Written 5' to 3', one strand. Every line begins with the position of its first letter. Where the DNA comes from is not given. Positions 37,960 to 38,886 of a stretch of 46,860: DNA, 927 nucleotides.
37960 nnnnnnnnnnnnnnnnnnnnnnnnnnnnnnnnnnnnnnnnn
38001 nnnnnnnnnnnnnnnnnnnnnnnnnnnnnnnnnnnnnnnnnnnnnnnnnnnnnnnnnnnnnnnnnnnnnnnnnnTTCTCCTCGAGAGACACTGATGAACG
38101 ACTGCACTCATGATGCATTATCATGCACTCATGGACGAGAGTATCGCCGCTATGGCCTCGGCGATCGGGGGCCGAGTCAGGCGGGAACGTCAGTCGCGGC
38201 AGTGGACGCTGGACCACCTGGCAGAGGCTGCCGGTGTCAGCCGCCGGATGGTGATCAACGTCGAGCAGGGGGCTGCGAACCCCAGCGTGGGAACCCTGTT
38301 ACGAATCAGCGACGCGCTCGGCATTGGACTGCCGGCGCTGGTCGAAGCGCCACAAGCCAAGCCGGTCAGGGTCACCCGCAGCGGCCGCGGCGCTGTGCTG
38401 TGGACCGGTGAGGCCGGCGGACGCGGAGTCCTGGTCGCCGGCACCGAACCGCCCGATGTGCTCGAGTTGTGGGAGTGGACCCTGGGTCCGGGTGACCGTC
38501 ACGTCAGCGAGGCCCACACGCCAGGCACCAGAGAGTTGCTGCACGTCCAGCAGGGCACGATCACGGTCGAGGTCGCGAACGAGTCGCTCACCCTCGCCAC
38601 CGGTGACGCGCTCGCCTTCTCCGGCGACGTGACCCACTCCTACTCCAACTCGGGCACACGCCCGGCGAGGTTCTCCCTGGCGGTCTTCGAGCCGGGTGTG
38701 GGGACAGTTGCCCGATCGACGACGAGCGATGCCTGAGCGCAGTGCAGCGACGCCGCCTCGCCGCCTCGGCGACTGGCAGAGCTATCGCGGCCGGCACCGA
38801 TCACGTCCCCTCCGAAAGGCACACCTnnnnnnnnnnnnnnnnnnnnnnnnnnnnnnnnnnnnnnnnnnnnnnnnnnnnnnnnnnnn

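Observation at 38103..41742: Uncharacterised three-gene module: XRE-cupin regulator, Met-gamma-lyase-family PLP enzyme and a divergent copper-amine-oxidase-like protein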

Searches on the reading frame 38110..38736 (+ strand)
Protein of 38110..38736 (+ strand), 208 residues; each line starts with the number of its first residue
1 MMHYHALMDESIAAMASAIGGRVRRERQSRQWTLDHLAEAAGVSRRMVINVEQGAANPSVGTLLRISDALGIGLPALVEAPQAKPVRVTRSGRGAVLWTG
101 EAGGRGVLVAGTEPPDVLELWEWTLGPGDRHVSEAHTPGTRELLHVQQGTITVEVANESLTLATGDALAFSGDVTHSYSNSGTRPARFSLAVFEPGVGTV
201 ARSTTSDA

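Call 3: search_protein_families(library=pfam, proteins=[window:38110-38736:+], max_evalue=0.01)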
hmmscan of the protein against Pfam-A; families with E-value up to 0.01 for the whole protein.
window:38110-38736:+ (208 aa): 4 families
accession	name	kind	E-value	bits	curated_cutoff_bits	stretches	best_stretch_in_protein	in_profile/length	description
PF07883.17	Cupin_2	-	7.1e-12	45.3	27.2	1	122-192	2-69/70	Cupin domain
PF01381.28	HTH_3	-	5.1e-10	39.7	23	1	23-75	1-53/55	Helix-turn-helix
PF13560.12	HTH_31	-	1.4e-08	35.3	27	1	19-78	2-61/64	Helix-turn-helix domain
PF02311.25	AraC_binding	-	0.0083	16.3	21.1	0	130-189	13-72/135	AraC-like ligand binding domain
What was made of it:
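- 38110..38736 (+): XRE-family HTH + cupin transcriptional regulator (208 aa). Forms a conserved unit with the PLP gene, not with the CAO-like gene. HTH_3 (E 5e-10) + Cupin_2 (E 7e-12) (call 3).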

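Call 4: search_protein_families(library=ncbifam, proteins=[window:38110-38736:+], max_evalue=0.01)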
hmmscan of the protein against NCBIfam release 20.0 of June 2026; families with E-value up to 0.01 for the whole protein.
window:38110-38736:+ (208 aa): 13 families
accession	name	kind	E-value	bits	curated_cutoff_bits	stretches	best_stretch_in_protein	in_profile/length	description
NF006015.0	PRK08154.1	subfamily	2.4e-13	49.9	204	1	10-83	22-95/314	anaerobic benzoate catabolism transcriptional regulator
TIGR03070.1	couple_hipB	subfamily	1.3e-12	47.4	71.65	1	18-74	2-58/58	type II toxin-antitoxin system Y4mF family antitoxin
NF007408.0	PRK09943.1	equivalog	3e-08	33.4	211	1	17-188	6-176/185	HTH-type transcriptional regulator PuuR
NF003162.0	PRK04140.1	equivalog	5.9e-07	28.8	263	1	21-75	129-183/317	transcriptional regulator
NF041951.1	phage_RstR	subfamily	1.3e-06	28.6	80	1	21-82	5-66/108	RstR family transcriptional repressor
NF010465.0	PRK13890.1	equivalog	1e-05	25.6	96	1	27-80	14-67/121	conjugal transfer protein TrbA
NF046032.1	TransRegSlrRBacil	equivalog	1.6e-05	25.1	250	1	19-80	2-64/149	HTH-type transcriptional regulator SlrR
NF047948.1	male_kill_WMK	equivalog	4e-05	23.2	300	1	18-78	5-65/300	WO male-killing family protein Wmk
TIGR00270.2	TIGR00270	equivalog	5.3e-05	23.1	110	1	21-80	78-137/159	multiprotein bridging factor aMBF1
NF041677.1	trans_regClgR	equivalog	0.00025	21.1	170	1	16-77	6-67/113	transcriptional regulator ClgR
TIGR02684.1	dnstrm_HI1420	hypoth_equivalog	0.001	19.2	53.7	1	7-74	25-86/89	addiction module antidote protein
NF007257.0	PRK09706.1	subfamily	0.0034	17.2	101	1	18-70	5-57/135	transcriptional repressor DicA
NF007271.0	PRK09726.1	equivalog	0.0036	17.3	79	1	27-85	21-78/88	type II toxin-antitoxin system antitoxin HipB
